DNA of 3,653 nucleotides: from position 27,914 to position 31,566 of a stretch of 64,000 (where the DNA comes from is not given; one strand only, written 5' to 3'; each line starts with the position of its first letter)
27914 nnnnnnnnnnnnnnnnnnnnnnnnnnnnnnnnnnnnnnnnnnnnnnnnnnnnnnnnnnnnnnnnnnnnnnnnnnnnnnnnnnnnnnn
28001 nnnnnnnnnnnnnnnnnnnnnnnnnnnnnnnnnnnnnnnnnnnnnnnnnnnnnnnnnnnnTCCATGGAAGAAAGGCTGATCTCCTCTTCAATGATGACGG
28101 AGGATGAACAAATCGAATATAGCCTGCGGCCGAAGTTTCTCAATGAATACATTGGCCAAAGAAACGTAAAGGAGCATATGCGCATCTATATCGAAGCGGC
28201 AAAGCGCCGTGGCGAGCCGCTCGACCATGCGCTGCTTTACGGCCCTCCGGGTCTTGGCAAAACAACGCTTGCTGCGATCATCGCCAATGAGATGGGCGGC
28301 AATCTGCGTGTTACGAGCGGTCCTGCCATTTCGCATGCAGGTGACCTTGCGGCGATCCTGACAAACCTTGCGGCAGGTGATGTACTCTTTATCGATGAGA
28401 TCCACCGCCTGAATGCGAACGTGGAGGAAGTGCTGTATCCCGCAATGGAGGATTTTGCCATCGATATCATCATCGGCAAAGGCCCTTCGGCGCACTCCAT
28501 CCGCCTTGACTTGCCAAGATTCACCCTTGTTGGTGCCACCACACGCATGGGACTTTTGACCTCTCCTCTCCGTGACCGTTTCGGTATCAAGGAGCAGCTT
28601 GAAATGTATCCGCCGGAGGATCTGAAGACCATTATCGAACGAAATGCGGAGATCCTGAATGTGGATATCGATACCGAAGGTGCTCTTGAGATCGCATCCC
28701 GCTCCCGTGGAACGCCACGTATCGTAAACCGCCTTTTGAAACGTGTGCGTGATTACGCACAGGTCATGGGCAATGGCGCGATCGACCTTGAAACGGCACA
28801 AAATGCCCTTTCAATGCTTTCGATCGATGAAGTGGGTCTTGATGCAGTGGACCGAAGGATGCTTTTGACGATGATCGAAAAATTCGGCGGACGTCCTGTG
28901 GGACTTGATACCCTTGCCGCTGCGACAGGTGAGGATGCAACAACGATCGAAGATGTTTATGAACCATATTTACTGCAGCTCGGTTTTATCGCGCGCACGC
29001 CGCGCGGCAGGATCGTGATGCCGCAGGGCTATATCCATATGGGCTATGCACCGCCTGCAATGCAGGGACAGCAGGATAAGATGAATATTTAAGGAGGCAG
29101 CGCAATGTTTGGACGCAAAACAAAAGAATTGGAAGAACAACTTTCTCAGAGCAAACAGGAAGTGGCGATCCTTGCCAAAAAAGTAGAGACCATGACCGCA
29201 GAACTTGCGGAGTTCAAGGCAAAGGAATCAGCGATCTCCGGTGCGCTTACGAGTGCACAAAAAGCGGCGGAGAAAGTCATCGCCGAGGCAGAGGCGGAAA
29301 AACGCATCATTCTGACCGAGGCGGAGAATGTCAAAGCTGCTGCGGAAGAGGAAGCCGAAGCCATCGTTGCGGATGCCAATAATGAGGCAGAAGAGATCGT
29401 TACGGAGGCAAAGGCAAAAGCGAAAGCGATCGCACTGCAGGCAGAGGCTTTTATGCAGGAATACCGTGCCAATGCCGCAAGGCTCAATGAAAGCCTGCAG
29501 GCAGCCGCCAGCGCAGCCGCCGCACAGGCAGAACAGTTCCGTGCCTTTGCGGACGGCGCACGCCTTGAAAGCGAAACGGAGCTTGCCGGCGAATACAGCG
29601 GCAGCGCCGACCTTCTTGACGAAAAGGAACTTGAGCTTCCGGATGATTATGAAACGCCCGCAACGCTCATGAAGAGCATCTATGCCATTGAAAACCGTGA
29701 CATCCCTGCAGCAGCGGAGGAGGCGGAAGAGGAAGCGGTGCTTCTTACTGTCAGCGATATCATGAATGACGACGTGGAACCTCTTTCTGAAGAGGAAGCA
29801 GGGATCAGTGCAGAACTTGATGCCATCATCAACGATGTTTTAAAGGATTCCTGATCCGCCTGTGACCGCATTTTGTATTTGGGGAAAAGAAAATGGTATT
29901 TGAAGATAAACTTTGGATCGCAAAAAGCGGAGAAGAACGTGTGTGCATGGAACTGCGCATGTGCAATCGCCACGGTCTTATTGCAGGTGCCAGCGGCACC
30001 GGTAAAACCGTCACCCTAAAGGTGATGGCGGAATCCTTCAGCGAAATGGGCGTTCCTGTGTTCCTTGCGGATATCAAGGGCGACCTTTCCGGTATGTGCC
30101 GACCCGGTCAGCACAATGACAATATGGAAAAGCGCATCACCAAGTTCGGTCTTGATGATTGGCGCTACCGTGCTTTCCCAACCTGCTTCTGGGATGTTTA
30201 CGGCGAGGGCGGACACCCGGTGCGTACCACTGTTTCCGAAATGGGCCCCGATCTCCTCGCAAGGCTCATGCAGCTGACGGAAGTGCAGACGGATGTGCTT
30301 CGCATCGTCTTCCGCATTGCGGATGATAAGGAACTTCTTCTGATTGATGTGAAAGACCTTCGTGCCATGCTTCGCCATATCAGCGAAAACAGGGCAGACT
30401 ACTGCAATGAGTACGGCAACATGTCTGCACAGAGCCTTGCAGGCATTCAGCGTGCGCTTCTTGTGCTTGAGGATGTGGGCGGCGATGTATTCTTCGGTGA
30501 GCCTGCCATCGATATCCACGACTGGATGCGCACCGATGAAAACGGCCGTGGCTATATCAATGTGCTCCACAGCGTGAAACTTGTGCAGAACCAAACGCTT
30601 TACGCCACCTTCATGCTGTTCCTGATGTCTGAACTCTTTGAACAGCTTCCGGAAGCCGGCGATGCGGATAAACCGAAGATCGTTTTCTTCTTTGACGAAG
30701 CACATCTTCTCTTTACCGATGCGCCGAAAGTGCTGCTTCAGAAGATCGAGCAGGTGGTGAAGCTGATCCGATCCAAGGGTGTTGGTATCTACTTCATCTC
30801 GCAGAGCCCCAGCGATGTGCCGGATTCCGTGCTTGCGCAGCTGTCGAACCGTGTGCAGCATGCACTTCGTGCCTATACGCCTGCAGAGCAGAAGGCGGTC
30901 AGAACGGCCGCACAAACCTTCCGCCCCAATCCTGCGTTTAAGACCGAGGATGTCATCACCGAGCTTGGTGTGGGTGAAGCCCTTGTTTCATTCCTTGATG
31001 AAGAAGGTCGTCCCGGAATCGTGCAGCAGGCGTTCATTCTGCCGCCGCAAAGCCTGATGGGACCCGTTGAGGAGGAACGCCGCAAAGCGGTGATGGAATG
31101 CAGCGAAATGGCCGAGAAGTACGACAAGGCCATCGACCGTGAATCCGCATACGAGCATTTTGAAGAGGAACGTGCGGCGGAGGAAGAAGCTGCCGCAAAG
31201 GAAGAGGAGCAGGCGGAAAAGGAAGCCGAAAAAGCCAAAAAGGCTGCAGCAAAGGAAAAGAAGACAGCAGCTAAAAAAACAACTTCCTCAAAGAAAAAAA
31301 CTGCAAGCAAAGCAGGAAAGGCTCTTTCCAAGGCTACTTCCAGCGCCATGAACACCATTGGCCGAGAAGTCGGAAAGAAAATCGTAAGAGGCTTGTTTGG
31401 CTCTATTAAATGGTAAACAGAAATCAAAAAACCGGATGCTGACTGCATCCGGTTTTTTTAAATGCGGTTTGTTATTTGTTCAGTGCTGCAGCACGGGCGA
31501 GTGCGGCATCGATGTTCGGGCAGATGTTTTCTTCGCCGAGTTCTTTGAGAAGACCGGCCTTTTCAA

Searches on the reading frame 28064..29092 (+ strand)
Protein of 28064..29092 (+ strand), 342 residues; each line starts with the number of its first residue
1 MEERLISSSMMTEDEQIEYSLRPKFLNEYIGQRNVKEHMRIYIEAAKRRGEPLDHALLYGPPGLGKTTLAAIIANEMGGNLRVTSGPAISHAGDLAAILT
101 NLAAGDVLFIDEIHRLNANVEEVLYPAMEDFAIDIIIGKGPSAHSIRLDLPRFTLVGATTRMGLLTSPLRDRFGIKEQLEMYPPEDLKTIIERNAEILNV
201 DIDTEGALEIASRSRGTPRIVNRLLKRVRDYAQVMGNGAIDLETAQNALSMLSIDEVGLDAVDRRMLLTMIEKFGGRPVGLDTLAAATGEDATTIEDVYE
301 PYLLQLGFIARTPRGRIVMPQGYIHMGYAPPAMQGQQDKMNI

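Call 11: search_protein_families(library=pfam, proteins=[window:28064-29092:+], max_evalue=0.01)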
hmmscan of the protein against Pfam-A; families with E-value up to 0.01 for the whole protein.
window:28064-29092:+ (342 aa): 15 families
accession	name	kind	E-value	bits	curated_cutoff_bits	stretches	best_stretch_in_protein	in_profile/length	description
PF05496.18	RuvB_N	-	6.9e-81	270.1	27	1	21-179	1-159/159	Holliday junction DNA helicase RuvB P-loop domain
PF17864.7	AAA_lid_4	-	2.4e-32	110.9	27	1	182-255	1-74/74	RuvB AAA lid domain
PF05491.19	RuvB_C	-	5.9e-24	84.3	24.7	1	256-326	1-71/72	RuvB C-terminal winged helix domain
PF00004.35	AAA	-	2.3e-21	77.1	21.2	1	57-179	2-129/131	ATPase family associated with various cellular activities (AAA)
PF07728.20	AAA_5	-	3.8e-08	33.9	22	1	56-173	2-139/139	AAA domain (dynein-related subfamily)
PF13191.12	AAA_16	-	6.8e-06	27.1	32.6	1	37-99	10-73/167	AAA ATPase domain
PF01078.27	Mg_chelatase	-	1.8e-05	24.7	20.3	0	54-74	23-43/207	Magnesium chelatase, subunit ChlI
PF06068.19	TIP49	-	0.00031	20.5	23.8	0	28-82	25-79/347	TIP49 P-loop domain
PF00910.28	RNA_helicase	-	0.0013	19.6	21.5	1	57-125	2-65/105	RNA helicase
PF13401.12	AAA_22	-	0.0019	18.9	27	0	56-76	8-28/130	AAA domain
PF07726.17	AAA_3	-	0.0025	18.1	27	0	55-83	1-30/131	ATPase family associated with various cellular activities (AAA)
PF14532.12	Sigma54_activ_2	-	0.0026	18.4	25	1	38-125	9-90/138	Sigma-54 interaction domain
PF00158.32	Sigma54_activat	-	0.0031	17.7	20.2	0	101-135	90-124/168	Sigma-54 interaction domain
PF20720.3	nSTAND3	-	0.0034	17.5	27.2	1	54-79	18-43/155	Novel STAND NTPase 3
PF13173.12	AAA_14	-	0.0059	17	27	0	57-125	6-83/129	AAA domain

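Call 51: list_cluster_members(proteins=[P0001, P0127, P0121, window:28064-29092:+])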
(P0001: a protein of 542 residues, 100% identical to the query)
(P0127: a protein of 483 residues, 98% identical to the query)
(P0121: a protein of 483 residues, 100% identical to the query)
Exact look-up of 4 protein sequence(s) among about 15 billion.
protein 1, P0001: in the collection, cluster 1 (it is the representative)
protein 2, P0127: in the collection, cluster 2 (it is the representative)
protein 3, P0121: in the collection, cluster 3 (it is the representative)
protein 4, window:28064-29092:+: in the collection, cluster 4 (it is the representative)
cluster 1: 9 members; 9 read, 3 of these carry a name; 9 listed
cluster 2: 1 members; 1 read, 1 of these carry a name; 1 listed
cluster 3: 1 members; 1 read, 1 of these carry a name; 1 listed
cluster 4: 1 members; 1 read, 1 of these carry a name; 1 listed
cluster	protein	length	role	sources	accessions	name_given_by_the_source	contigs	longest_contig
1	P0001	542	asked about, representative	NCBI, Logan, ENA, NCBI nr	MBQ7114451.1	MAG: sulfate permease [Clostridia bacterium] | sulfate permease [Clostridia bacterium]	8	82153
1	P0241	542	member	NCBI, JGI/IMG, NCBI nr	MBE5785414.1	MAG: STAS domain-containing protein [Clostridiales bacterium] | STAS domain-containing protein [Clostridiales bacterium]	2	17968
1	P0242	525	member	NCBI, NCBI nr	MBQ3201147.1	MAG: sulfate permease, partial [Clostridia bacterium] | sulfate permease [Clostridia bacterium]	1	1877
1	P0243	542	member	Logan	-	-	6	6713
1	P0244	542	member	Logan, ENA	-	-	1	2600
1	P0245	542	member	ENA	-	-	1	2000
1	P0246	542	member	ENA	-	-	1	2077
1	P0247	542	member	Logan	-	-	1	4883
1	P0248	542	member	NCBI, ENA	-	-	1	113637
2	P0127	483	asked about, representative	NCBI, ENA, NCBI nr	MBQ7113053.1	MAG: cysteine--tRNA ligase [Clostridia bacterium] | cysteine--tRNA ligase [Clostridia bacterium]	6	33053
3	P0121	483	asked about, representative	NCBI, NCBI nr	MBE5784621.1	MAG: cysteine--tRNA ligase [Clostridiales bacterium] | cysteine--tRNA ligase [Clostridiales bacterium]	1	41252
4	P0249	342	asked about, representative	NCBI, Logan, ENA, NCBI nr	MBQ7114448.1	MAG: Holliday junction branch migration DNA helicase RuvB [Clostridia bacterium] | Holliday junction branch migration DNA helicase RuvB [Clostridia bacterium]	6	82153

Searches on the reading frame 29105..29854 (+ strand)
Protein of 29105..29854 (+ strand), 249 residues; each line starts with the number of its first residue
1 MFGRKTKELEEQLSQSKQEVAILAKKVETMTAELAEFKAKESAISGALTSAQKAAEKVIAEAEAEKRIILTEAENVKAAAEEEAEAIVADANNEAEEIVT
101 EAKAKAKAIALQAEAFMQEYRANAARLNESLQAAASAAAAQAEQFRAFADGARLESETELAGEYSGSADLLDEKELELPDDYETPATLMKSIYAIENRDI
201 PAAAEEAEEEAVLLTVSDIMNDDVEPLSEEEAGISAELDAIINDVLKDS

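Call 11: search_protein_families(library=pfam, proteins=[window:29105-29854:+], max_evalue=0.01)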
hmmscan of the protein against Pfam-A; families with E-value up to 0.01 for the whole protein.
window:29105-29854:+ (249 aa): 2 families
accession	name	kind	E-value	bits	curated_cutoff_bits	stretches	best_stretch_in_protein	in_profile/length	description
PF05103.18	DivIVA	-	2.4e-09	37.7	28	2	9-75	30-96/131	DivIVA protein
PF14988.11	DUF4515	-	0.0015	19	24.5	1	2-144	45-181/206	Domain of unknown function (DUF4515)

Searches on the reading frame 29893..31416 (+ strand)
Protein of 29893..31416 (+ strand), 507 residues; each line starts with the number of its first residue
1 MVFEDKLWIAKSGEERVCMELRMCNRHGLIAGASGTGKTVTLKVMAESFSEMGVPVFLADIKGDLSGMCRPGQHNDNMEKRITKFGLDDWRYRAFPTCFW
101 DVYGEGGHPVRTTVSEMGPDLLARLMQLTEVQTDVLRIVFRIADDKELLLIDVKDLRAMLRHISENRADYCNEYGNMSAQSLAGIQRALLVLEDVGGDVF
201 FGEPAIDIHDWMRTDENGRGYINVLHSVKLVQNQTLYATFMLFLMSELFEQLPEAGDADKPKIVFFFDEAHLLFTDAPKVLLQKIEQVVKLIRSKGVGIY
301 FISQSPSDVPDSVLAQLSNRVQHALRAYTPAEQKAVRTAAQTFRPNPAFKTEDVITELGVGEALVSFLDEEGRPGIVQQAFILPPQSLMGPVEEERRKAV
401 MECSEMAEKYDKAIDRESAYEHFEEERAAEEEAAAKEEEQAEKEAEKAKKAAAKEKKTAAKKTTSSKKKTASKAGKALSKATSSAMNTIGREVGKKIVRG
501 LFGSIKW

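Call 11: search_protein_families(library=pfam, proteins=[window:29893-31416:+], max_evalue=0.01)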
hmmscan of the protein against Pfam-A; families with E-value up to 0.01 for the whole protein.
window:29893-31416:+ (507 aa): 8 families
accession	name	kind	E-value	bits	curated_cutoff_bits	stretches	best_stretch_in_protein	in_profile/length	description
PF05872.18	HerA_C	-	4.9e-214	712.1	22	1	9-505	5-497/502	Helicase HerA-like C-terminal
PF01935.23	DUF87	-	2.8e-12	47.7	23.2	1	14-203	11-177/220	Helicase HerA, central domain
PF10412.15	TrwB_AAD_bind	-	5.9e-06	25.9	20.5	0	17-65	7-55/387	Type IV secretion-system coupling protein DNA-binding domain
PF13401.12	AAA_22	-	0.00043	21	27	0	26-60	6-40/130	AAA domain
PF00004.35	AAA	-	0.0014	19.5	21.2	0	29-63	2-33/131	ATPase family associated with various cellular activities (AAA)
PF01580.24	FtsK_SpoIIIE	-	0.0026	17.7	24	1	18-46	32-60/221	FtsK/SpoIIIE family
PF19044.6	P-loop_TraG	-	0.0026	16.9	25.8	1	23-70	27-74/413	TraG P-loop domain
PF04851.21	ResIII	-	0.0067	16.8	22.5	0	23-51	21-49/164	Type III restriction enzyme, res subunit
